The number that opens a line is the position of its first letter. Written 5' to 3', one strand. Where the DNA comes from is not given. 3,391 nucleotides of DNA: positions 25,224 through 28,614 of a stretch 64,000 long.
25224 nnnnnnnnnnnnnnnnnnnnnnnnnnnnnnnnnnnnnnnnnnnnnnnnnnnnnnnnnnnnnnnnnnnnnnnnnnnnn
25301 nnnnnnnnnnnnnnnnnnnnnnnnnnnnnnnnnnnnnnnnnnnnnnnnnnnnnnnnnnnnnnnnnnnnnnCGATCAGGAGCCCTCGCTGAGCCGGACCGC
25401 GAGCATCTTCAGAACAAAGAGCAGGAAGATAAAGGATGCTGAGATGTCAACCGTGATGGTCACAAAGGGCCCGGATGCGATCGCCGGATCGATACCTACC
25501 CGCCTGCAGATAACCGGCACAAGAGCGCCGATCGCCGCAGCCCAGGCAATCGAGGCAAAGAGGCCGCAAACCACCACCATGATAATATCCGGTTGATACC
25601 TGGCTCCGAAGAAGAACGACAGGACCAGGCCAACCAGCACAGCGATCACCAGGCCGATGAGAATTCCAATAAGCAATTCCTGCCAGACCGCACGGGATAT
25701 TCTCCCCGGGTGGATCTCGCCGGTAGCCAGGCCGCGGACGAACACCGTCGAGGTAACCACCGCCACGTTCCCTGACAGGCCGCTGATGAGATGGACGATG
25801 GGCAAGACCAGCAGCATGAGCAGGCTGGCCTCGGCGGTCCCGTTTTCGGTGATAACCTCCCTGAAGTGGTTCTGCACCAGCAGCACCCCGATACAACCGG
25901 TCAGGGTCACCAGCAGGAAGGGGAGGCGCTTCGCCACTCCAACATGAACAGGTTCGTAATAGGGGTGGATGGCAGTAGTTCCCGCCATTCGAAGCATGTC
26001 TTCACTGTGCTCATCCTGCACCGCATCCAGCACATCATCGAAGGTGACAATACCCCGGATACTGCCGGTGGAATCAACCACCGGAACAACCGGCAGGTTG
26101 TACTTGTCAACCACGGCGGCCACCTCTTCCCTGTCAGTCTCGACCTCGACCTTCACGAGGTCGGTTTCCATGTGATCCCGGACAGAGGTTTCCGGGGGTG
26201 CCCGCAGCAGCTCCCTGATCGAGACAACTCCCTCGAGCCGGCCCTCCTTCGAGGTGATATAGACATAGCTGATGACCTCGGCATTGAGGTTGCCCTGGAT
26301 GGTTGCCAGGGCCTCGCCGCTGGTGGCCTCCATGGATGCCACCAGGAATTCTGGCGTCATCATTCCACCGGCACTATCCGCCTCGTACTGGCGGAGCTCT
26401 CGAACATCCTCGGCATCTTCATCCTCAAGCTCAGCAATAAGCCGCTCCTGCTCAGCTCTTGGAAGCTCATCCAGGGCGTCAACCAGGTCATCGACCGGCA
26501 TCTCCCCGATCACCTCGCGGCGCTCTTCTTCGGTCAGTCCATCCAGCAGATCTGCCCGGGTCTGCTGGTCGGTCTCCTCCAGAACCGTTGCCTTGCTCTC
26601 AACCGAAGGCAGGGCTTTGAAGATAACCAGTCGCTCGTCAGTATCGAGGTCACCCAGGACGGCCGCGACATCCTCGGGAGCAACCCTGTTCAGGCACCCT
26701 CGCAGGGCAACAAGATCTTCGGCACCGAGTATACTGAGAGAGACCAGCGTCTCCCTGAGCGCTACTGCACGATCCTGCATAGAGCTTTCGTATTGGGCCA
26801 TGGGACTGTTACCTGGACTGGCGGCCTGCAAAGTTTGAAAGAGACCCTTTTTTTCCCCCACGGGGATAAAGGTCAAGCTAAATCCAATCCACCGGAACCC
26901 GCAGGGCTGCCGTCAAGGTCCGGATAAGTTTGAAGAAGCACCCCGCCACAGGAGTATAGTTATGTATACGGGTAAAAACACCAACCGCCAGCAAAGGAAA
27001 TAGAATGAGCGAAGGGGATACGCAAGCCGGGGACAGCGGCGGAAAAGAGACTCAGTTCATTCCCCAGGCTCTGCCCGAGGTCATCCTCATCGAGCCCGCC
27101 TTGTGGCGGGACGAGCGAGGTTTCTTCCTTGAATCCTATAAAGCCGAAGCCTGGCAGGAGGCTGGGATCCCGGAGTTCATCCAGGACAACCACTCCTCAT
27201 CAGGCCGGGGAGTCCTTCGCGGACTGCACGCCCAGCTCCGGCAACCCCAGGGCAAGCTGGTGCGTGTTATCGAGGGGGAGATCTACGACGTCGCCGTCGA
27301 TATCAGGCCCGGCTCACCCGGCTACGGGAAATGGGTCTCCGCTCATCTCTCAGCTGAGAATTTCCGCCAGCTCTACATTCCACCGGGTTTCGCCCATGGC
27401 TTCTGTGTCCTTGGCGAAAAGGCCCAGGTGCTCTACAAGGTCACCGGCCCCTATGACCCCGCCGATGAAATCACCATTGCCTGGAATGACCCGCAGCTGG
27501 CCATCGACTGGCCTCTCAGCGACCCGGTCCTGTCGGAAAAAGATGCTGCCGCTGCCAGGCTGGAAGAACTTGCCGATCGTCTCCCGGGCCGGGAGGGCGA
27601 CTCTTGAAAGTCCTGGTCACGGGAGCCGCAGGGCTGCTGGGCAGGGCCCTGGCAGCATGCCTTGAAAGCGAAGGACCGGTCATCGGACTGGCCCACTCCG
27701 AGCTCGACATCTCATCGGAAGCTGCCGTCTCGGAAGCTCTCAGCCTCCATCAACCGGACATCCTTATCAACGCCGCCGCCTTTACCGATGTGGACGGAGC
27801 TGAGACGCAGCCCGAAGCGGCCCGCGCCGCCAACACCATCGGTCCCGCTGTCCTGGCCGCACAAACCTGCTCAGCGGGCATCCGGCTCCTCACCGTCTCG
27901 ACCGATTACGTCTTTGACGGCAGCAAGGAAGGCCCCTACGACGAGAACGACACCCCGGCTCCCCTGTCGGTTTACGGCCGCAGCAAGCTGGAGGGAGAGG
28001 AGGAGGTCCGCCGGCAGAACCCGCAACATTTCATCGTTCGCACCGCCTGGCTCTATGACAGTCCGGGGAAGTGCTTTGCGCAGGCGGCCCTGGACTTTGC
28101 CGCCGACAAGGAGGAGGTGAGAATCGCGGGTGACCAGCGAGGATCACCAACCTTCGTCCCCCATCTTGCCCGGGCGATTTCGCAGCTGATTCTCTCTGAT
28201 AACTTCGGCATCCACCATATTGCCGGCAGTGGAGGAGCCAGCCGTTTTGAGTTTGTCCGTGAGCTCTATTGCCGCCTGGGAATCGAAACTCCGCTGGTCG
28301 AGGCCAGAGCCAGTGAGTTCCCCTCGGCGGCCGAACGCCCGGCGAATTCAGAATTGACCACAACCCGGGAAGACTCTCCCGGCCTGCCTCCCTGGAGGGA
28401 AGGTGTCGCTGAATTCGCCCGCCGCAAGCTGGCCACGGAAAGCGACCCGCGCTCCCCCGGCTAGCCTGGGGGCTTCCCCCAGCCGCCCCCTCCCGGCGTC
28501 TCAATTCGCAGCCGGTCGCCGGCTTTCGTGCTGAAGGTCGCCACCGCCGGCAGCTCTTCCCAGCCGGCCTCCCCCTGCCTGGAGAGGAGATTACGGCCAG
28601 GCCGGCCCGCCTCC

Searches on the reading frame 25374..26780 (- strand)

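Call 42: search_protein_families(library=pfam, proteins=[window:25374-26780:-])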
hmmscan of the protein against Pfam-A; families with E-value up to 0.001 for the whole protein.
window:25374-26780:- (468 aa): 3 families
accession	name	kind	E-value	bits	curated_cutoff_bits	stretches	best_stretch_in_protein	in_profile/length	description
PF01769.21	MgtE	-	2.1e-28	99.5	27.6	1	331-454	3-124/125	Divalent cation transporter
PF03448.22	MgtE_N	-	2.2e-20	73.5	25.9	1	35-135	3-102/102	MgtE intracellular N domain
PF00571.33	CBS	-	1.9e-15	57.3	24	2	200-255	1-56/57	CBS domain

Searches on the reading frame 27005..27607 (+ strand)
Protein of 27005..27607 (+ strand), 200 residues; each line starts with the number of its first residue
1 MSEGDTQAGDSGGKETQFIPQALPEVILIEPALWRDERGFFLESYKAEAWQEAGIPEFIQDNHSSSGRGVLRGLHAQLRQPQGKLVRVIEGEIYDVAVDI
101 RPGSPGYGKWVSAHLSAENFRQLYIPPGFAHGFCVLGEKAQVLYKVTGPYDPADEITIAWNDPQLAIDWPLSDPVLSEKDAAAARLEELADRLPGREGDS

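Call 42: search_protein_families(library=pfam, proteins=[window:27005-27607:+])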
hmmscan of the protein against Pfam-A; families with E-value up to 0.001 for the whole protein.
window:27005-27607:+ (200 aa): 1 family
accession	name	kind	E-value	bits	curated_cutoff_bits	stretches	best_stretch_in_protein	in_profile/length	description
PF00908.23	dTDP_sugar_isom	-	5e-68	228.5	27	1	22-187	3-167/168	dTDP-4-dehydrorhamnose 3,5-epimerase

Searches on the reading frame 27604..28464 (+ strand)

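Call 42: search_protein_families(library=pfam, proteins=[window:27604-28464:+])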
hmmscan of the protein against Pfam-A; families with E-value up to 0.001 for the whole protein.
window:27604-28464:+ (286 aa): 4 families
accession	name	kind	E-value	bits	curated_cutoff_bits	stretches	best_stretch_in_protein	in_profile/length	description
PF04321.23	RmlD_sub_bind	-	4.2e-79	266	27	1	1-273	1-283/287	RmlD substrate binding domain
PF01370.27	Epimerase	-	4.5e-22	79.1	20.9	1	3-142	1-160/240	NAD dependent epimerase/dehydratase family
PF16363.11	GDP_Man_Dehyd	-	8.8e-12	45.6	27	1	33-135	58-164/332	GDP-mannose 4,6 dehydratase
PF02719.21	Polysacc_synt_2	-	2e-05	24.4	20.2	1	35-102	62-130/293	Polysaccharide biosynthesis protein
